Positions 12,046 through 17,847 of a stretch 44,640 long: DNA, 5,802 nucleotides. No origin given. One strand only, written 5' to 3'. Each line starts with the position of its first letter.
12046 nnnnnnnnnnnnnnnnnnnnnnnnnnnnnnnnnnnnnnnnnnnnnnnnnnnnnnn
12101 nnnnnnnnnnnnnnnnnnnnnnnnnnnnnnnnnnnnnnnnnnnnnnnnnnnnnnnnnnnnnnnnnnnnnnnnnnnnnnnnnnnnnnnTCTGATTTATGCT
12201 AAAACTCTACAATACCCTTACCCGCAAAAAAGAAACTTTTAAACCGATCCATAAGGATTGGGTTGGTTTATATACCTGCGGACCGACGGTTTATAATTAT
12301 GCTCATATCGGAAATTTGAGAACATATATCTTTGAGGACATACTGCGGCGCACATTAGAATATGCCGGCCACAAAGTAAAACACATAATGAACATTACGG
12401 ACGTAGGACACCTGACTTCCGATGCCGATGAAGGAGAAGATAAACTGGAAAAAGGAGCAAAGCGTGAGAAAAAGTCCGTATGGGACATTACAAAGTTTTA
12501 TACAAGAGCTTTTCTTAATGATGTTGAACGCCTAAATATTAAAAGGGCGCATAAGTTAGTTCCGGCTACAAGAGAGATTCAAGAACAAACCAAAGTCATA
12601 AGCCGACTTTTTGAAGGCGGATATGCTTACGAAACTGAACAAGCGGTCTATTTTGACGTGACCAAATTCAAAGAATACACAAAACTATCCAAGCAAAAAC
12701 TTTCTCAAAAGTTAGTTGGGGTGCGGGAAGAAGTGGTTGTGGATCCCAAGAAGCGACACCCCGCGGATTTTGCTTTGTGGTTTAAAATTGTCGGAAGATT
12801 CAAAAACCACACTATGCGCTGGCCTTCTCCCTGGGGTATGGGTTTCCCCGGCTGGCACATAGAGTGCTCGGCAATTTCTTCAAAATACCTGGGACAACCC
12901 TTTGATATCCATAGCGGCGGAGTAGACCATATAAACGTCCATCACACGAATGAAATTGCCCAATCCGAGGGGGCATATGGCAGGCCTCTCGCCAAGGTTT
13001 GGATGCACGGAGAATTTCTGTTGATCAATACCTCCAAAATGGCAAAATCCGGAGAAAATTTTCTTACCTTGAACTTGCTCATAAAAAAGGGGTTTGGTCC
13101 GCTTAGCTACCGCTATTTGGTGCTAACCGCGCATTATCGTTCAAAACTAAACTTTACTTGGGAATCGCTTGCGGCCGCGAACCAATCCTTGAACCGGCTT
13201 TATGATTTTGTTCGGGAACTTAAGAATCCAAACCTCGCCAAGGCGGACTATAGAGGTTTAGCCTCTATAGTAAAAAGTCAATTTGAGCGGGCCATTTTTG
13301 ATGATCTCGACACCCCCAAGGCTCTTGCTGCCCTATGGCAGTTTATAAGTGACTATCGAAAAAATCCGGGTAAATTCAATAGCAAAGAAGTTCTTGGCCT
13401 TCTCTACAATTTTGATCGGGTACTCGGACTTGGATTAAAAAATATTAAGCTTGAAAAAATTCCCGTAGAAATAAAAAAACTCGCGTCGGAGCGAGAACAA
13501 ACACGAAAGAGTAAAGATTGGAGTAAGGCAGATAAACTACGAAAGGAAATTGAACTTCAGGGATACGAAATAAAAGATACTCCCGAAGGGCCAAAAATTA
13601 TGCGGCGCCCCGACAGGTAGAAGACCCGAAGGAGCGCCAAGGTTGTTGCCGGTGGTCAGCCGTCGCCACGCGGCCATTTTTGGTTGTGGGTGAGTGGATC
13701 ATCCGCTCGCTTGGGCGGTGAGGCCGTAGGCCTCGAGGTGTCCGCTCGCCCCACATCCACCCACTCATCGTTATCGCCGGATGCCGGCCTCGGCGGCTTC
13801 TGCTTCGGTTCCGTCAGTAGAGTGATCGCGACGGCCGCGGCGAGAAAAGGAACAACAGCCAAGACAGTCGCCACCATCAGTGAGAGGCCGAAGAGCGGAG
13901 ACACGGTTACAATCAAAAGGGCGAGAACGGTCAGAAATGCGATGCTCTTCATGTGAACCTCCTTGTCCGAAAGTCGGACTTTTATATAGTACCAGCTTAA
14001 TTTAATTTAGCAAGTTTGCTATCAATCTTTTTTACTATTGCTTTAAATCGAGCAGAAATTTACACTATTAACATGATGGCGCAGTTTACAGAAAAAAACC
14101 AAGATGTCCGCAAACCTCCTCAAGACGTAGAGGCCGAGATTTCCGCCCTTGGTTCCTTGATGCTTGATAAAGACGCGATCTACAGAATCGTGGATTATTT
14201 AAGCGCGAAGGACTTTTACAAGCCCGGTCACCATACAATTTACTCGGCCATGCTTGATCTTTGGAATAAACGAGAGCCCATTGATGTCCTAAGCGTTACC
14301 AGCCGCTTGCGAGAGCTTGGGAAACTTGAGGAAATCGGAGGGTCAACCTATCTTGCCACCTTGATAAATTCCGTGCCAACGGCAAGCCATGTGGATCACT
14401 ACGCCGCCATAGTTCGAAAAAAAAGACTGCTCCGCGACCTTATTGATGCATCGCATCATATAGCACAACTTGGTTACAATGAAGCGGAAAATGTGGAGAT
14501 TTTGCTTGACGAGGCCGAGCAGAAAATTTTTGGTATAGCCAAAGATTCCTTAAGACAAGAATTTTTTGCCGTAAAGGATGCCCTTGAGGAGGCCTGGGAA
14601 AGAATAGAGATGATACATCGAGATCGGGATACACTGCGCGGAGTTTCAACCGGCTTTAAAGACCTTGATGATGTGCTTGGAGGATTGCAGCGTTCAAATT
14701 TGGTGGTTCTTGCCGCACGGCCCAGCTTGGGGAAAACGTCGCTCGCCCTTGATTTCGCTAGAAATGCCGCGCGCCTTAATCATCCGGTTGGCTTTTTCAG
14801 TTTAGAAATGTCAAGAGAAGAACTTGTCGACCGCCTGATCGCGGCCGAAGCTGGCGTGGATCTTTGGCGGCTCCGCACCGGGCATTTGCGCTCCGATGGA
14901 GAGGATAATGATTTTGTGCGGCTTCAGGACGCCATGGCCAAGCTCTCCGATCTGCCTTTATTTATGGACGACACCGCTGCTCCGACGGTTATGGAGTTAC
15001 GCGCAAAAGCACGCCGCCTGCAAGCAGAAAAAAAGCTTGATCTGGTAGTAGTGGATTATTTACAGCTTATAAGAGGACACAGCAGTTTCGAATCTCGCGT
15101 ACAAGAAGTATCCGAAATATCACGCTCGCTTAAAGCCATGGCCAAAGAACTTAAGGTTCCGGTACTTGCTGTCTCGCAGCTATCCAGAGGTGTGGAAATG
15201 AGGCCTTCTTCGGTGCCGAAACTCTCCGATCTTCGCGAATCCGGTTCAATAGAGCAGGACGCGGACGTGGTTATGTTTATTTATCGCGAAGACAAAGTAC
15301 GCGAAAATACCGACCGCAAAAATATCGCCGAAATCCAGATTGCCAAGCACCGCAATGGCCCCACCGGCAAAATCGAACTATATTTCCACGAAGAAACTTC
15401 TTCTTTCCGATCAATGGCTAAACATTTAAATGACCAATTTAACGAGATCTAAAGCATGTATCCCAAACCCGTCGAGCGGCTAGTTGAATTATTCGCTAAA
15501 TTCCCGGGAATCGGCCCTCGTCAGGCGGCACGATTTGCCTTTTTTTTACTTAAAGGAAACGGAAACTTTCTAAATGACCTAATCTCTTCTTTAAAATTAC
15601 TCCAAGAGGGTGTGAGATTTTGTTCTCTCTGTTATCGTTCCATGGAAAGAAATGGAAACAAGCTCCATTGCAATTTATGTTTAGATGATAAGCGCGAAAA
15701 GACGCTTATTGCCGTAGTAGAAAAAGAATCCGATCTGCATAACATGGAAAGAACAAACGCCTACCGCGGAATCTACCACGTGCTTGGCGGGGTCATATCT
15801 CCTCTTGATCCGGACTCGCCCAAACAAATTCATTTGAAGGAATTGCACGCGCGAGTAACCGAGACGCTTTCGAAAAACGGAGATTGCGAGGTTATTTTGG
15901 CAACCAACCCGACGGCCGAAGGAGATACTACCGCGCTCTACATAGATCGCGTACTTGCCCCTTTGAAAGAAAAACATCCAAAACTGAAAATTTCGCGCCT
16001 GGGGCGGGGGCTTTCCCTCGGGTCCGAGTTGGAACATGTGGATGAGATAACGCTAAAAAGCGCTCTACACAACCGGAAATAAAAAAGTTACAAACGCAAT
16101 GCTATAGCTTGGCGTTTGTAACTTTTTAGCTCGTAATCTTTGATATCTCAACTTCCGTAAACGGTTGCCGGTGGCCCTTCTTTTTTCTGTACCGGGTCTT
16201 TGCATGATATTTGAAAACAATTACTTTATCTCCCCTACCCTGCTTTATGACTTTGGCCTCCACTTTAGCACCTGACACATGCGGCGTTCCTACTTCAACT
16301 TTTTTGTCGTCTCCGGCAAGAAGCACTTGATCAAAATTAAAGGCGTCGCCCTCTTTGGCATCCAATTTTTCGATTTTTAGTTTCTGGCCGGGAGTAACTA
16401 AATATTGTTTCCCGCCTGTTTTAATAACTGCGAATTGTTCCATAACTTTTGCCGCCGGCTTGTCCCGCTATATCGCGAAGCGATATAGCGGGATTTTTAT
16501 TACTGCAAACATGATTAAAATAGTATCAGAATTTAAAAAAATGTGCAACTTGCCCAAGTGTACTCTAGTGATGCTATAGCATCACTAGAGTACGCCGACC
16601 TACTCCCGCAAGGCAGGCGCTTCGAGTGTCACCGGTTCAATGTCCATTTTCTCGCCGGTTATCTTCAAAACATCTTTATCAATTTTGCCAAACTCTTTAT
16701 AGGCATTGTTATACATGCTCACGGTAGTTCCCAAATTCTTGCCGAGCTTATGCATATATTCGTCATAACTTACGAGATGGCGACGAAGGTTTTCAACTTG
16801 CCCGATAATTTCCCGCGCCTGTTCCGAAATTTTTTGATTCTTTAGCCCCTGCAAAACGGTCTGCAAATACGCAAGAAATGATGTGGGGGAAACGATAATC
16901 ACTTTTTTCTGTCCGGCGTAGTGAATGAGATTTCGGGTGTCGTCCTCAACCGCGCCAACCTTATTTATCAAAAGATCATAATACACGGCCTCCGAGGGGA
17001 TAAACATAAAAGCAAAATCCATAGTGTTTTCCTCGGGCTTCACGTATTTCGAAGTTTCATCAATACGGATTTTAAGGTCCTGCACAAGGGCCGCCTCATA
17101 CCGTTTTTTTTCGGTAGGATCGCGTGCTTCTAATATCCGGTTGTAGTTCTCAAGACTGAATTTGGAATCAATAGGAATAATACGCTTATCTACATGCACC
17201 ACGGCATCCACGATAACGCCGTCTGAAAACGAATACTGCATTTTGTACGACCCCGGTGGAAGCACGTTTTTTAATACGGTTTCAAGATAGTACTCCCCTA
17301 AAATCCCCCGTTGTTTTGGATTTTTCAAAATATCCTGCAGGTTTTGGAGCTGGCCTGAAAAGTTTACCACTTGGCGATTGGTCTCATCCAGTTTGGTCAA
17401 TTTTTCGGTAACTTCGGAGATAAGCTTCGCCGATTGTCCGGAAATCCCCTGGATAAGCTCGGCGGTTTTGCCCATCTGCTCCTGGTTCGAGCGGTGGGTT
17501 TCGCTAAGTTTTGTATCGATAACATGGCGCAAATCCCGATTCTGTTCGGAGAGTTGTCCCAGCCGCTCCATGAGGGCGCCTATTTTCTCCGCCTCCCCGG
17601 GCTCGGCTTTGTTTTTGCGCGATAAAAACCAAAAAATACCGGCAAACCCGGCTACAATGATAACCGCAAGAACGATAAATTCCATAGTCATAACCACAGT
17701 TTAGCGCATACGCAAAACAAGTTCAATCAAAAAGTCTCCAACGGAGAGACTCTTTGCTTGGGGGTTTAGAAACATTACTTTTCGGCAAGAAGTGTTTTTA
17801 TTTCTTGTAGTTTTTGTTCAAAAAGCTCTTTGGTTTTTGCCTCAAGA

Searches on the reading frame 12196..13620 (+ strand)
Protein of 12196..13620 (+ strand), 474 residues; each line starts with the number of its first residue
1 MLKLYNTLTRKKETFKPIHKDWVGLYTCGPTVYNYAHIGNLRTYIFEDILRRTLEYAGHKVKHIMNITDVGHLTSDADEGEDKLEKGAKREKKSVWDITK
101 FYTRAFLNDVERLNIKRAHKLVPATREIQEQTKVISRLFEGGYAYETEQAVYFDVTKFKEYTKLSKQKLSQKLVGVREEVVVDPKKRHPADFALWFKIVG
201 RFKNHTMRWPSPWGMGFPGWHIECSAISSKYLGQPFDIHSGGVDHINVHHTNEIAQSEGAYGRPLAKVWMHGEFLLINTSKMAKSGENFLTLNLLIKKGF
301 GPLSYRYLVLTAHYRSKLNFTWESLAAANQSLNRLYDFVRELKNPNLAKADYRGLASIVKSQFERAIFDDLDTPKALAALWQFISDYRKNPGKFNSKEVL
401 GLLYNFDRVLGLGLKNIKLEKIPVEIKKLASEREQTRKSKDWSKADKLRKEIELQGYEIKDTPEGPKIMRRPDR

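Call 47: search_protein_families(library=pfam, proteins=[window:12196-13620:+], max_evalue=0.00001)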
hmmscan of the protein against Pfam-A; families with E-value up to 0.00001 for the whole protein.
window:12196-13620:+ (474 aa): 2 families
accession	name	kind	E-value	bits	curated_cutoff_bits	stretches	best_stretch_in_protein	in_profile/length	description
PF01406.26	tRNA-synt_1e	-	5.8e-89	298.9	27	1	15-329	2-300/301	tRNA synthetases class I (C) catalytic domain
PF09334.17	tRNA-synt_1g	-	3.4e-08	33.1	20.1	0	33-157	11-126/391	tRNA synthetases class I (M)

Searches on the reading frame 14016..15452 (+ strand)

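Call 47: search_protein_families(library=pfam, proteins=[window:14016-15452:+], max_evalue=0.00001)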
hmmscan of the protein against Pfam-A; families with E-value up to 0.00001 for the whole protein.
window:14016-15452:+ (478 aa): 4 families
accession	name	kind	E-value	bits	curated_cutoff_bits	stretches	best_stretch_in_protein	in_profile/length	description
PF03796.21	DnaB_C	-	2.5e-100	335.5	27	1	209-465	1-254/255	DnaB-like helicase C terminal domain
PF00772.26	DnaB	-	4.6e-33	113.8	23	1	33-134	1-102/103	DnaB-like helicase N terminal domain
PF13481.12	AAA_25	-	7.1e-16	58.8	27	1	214-389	19-190/195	AAA domain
PF06745.19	ATPase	-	1.9e-08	34.4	26.6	1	210-394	1-167/231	KaiC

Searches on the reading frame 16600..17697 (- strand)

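Call 47: search_protein_families(library=pfam, proteins=[window:16600-17697:-], max_evalue=0.00001)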
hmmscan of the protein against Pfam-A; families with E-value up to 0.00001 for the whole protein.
window:16600-17697:- (365 aa): 1 family
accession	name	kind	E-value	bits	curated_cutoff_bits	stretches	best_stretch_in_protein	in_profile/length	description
PF02646.22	RmuC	-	3.7e-57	194.1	26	1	63-336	2-270/291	RmuC family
